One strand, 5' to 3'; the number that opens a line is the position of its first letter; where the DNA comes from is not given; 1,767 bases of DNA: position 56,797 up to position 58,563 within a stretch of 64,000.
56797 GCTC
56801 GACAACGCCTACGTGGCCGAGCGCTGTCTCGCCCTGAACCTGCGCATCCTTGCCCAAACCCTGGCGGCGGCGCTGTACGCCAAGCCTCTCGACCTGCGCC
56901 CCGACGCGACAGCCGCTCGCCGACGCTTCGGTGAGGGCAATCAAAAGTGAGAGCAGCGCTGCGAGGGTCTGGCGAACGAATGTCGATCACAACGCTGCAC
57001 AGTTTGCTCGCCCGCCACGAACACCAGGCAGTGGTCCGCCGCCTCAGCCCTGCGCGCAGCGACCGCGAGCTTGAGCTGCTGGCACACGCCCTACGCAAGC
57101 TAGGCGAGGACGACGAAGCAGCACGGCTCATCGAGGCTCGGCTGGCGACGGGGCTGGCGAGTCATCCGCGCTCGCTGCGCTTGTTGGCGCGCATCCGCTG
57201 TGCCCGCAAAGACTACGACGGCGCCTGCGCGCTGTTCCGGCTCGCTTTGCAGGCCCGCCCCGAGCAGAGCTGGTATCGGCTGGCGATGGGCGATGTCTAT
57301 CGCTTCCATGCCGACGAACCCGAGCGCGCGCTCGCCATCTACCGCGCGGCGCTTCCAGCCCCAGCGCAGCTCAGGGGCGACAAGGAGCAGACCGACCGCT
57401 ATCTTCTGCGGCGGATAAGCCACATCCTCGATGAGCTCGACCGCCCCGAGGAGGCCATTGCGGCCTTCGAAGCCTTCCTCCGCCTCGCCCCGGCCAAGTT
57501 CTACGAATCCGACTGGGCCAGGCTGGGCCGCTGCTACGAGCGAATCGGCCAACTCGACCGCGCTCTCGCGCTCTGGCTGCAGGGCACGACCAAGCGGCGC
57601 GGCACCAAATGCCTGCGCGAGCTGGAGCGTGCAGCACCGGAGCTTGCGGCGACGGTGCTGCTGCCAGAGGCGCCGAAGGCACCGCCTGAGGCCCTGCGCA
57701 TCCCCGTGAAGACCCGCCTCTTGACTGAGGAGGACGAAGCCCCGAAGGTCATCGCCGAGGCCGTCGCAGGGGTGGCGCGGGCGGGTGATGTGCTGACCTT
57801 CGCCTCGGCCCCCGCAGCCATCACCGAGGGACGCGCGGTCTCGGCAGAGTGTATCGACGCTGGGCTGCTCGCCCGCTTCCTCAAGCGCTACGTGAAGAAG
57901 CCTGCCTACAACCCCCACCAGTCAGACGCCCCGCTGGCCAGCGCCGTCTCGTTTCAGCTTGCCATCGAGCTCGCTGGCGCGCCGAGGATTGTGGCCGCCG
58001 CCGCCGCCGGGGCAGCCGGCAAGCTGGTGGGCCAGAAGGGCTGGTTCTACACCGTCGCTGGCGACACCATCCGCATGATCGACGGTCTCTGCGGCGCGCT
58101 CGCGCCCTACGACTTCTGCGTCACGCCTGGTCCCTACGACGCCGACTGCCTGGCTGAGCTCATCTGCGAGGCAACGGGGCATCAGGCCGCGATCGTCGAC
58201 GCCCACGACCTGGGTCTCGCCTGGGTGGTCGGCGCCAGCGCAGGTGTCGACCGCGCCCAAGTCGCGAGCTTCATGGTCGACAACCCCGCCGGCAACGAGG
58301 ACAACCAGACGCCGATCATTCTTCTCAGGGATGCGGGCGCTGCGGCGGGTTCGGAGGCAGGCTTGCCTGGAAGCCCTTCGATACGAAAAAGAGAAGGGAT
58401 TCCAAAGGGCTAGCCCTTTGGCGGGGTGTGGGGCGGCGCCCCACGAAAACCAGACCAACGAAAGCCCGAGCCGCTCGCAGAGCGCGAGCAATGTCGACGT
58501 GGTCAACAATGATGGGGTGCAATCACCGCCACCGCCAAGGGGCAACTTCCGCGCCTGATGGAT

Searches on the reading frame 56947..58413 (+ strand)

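Call 58: search_protein_families(library=pfam, proteins=[window:56947-58413:+])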
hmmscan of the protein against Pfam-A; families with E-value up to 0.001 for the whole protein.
window:56947-58413:+ (488 aa): 7 families
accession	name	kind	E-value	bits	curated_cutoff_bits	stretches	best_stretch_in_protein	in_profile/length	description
PF13176.12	TPR_7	-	3.9e-12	45.7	27.9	0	42-68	2-28/36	Tetratricopeptide repeat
PF07719.23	TPR_2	-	7.7e-10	38.6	27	0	153-182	3-32/34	Tetratricopeptide repeat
PF13428.12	TPR_14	-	4.3e-08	33.5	23.5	0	74-116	1-43/44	Tetratricopeptide repeat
PF13181.12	TPR_8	-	1.1e-07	31.8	25.7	0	156-183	6-33/34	Tetratricopeptide repeat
PF13424.12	TPR_12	-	1.1e-06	29.1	30.1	1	76-137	5-73/77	Tetratricopeptide repeat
PF14559.12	TPR_19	-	6.7e-06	26.8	25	0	166-209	6-47/68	Tetratricopeptide repeat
PF13431.12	TPR_17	-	0.00029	21.3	24.4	0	190-207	16-33/34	Tetratricopeptide repeat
